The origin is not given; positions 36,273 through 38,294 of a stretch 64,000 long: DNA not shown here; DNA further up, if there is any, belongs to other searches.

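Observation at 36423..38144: Stand-alone HIT - unknown - HNH fusion protein at the edge of the accessory region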

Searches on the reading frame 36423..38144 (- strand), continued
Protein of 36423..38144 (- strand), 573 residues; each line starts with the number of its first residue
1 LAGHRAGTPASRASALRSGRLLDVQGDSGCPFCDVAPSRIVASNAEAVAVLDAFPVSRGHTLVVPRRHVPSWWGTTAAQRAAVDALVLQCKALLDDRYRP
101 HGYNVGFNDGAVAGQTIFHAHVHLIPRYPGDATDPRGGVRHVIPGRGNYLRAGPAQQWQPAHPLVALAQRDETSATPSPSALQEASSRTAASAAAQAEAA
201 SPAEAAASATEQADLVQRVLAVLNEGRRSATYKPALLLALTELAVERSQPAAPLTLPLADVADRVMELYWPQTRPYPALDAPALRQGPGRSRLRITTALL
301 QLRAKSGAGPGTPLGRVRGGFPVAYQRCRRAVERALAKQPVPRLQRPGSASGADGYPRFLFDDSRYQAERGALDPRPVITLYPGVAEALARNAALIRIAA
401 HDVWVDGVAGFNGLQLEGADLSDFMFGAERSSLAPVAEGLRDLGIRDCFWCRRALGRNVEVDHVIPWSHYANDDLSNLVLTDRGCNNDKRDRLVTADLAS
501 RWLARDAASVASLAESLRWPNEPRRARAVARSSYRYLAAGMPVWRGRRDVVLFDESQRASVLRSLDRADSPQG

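Call 95: find_encoding_contigs(protein=P0048, flank=6000, max_places=2)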
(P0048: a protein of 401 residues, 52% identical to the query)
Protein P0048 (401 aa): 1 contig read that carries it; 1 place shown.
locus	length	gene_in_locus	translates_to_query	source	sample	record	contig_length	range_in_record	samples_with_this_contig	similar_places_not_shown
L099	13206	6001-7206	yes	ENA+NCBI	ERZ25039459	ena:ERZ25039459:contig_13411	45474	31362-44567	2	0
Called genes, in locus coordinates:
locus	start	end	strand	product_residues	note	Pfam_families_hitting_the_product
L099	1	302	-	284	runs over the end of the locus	-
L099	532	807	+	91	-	-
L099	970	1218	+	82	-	-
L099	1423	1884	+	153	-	-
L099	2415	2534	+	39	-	-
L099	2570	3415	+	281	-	PF08378:NERD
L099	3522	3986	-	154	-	PF03819:MazG (faint), PF12643:MazG-like (weak)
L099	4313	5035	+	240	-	-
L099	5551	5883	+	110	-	PF09848:SLFN-g3_helicase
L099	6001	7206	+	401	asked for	PF01844:HNH (weak), PF13395:HNH_4 (weak)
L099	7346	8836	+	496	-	PF07929:PRiA4_ORF3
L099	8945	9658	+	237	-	PF03682:UPF0158 (weak)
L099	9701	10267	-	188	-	PF00239:Resolvase, PF02796:HTH_7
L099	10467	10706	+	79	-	-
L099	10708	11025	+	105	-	PF02452:PemK_toxin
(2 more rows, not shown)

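Call 96: find_encoding_contigs(protein=P0043, flank=6000, max_places=2)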
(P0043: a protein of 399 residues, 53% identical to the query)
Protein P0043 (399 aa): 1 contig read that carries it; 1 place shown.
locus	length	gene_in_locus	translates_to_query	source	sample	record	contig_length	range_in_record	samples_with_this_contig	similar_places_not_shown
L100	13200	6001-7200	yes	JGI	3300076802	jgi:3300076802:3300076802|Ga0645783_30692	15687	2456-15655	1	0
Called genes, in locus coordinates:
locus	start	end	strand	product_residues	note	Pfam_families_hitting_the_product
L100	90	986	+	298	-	PF00274:Glycolytic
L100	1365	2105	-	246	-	PF01370:Epimerase (faint), PF05368:NmrA (weak), PF13460:NAD_binding_10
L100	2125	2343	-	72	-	PF13560:HTH_31, PF12844:HTH_19, PF01381:HTH_3, PF13443:HTH_26 (weak)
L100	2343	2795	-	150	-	-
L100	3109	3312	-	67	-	PF00313:CSD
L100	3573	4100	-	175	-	-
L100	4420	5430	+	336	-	PF00135:COesterase (faint), PF20434:BD-FAE, PF07859:Abhydrolase_3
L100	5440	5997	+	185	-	PF01936:NYN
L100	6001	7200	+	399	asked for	PF01844:HNH (weak), PF13395:HNH_4 (weak)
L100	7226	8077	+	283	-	-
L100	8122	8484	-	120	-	PF11907:DUF3427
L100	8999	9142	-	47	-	-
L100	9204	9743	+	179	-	-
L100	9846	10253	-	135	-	PF00270:DEAD, PF04851:ResIII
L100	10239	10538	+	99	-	-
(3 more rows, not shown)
